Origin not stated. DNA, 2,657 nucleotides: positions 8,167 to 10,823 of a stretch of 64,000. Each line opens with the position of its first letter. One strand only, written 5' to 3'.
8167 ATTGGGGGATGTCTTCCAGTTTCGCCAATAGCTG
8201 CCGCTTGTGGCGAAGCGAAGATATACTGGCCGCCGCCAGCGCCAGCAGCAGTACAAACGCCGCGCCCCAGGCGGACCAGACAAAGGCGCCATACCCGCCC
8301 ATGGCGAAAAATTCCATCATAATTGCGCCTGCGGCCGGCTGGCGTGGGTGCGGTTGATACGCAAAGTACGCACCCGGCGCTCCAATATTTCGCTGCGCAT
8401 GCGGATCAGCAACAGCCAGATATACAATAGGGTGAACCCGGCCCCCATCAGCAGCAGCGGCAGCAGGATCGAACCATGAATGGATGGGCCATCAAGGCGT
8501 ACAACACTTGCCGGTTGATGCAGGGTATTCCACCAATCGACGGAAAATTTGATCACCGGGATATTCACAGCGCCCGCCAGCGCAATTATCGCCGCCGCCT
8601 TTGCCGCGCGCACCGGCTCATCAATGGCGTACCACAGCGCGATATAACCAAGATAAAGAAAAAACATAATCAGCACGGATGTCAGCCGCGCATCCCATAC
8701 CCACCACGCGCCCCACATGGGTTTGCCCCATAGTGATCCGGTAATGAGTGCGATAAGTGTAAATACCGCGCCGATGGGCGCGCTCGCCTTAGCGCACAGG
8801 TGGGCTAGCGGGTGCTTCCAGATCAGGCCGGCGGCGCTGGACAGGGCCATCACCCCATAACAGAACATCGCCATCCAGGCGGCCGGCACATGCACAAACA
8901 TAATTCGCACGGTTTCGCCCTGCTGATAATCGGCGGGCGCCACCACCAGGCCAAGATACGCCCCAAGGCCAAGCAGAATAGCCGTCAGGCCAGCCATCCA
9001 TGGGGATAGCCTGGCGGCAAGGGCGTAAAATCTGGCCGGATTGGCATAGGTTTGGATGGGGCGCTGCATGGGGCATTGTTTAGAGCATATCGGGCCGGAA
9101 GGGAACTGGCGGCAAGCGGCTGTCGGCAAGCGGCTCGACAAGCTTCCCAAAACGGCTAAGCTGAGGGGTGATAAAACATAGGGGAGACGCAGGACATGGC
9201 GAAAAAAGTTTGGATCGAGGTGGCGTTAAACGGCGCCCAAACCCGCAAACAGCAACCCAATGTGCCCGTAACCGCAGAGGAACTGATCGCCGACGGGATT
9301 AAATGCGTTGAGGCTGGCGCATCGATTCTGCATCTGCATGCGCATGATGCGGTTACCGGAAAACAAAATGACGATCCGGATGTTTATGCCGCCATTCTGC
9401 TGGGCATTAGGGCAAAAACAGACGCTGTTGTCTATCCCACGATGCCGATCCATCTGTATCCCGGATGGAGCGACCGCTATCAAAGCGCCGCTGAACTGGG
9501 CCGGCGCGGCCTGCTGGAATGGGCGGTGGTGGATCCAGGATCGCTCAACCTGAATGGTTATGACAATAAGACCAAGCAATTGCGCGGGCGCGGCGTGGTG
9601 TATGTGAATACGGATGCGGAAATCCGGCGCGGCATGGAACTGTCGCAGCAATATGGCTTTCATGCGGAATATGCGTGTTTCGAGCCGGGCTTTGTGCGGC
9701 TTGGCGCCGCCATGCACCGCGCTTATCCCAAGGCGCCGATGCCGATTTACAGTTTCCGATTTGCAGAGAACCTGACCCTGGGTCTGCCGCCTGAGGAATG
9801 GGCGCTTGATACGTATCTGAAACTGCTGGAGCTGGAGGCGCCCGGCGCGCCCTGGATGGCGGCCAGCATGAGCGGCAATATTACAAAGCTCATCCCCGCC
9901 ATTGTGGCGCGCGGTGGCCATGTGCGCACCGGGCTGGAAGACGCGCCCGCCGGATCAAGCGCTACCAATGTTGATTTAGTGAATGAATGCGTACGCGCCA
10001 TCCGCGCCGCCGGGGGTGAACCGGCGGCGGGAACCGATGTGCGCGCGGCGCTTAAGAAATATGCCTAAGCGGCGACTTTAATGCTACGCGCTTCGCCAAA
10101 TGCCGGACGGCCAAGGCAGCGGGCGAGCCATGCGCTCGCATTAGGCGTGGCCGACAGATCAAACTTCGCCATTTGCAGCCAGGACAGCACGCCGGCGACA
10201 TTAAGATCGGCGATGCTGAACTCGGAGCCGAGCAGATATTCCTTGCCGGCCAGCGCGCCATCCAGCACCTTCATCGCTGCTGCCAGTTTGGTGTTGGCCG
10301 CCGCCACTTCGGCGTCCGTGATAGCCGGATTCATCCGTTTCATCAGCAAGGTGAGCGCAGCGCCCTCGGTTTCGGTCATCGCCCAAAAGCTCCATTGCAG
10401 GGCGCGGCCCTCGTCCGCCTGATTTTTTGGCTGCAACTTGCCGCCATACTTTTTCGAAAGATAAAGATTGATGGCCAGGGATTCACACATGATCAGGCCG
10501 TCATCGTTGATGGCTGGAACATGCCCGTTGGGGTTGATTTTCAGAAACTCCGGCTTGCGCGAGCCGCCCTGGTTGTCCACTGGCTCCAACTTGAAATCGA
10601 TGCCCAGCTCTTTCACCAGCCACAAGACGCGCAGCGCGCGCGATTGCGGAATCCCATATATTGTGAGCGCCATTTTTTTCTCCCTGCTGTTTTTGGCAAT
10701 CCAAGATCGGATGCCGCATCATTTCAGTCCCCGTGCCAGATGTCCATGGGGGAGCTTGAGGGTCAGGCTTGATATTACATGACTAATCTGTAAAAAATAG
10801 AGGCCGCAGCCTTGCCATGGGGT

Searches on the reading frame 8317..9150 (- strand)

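Call 101: search_protein_families(library=pfam, proteins=[window:8317-9150:-], max_evalue=0.000001)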
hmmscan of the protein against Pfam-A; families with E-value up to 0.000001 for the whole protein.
window:8317-9150:- (277 aa): 1 family
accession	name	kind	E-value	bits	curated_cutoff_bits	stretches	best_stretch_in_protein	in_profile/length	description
PF01578.25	Cytochrom_C_asm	-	7.2e-39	134.1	29.9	1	36-211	5-212/212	Cytochrome C assembly protein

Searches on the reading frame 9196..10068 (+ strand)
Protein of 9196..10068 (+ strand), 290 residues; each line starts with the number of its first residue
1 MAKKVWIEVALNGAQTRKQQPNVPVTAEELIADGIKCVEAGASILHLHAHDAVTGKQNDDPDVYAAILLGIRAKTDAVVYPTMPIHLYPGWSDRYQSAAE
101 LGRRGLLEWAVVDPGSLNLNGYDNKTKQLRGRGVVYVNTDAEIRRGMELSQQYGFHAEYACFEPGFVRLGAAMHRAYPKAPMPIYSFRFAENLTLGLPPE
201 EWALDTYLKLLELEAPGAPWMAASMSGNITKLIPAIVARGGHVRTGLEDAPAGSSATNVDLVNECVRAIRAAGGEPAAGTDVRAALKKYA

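Call 101: search_protein_families(library=pfam, proteins=[window:9196-10068:+], max_evalue=0.000001)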
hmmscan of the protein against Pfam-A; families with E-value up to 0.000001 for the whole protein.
window:9196-10068:+ (290 aa): 1 family
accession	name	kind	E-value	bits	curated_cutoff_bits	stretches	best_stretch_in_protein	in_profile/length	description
PF05853.18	BKACE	-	3.1e-53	181.3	24.8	1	4-287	1-273/274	beta-keto acid cleavage enzyme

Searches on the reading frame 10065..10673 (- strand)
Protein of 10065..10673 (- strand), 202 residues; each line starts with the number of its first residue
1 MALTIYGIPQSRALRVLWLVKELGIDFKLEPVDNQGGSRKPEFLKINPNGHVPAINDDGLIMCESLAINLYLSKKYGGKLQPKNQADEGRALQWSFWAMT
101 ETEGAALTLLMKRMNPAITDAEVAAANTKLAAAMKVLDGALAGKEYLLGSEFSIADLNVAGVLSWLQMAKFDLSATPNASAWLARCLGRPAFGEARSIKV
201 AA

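Call 101: search_protein_families(library=pfam, proteins=[window:10065-10673:-], max_evalue=0.000001)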
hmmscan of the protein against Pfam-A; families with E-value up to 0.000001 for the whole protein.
window:10065-10673:- (202 aa): 5 families
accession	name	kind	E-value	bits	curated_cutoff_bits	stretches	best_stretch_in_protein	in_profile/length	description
PF02798.26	GST_N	-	2.2e-18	66.8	20.9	1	1-73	1-75/76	Glutathione S-transferase, N-terminal domain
PF13409.12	GST_N_2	-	6.5e-15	55.9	25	1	13-74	5-69/70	Glutathione S-transferase, N-terminal domain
PF13417.12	GST_N_3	-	8.8e-15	55.2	22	1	6-79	2-74/75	Glutathione S-transferase, N-terminal domain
PF00043.30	GST_C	-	2.4e-14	53.8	20.7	1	118-190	18-93/93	Glutathione S-transferase, C-terminal domain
PF13410.11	GST_C_2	-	2.2e-11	44.1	24.9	1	120-185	1-69/69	Glutathione S-transferase, C-terminal domain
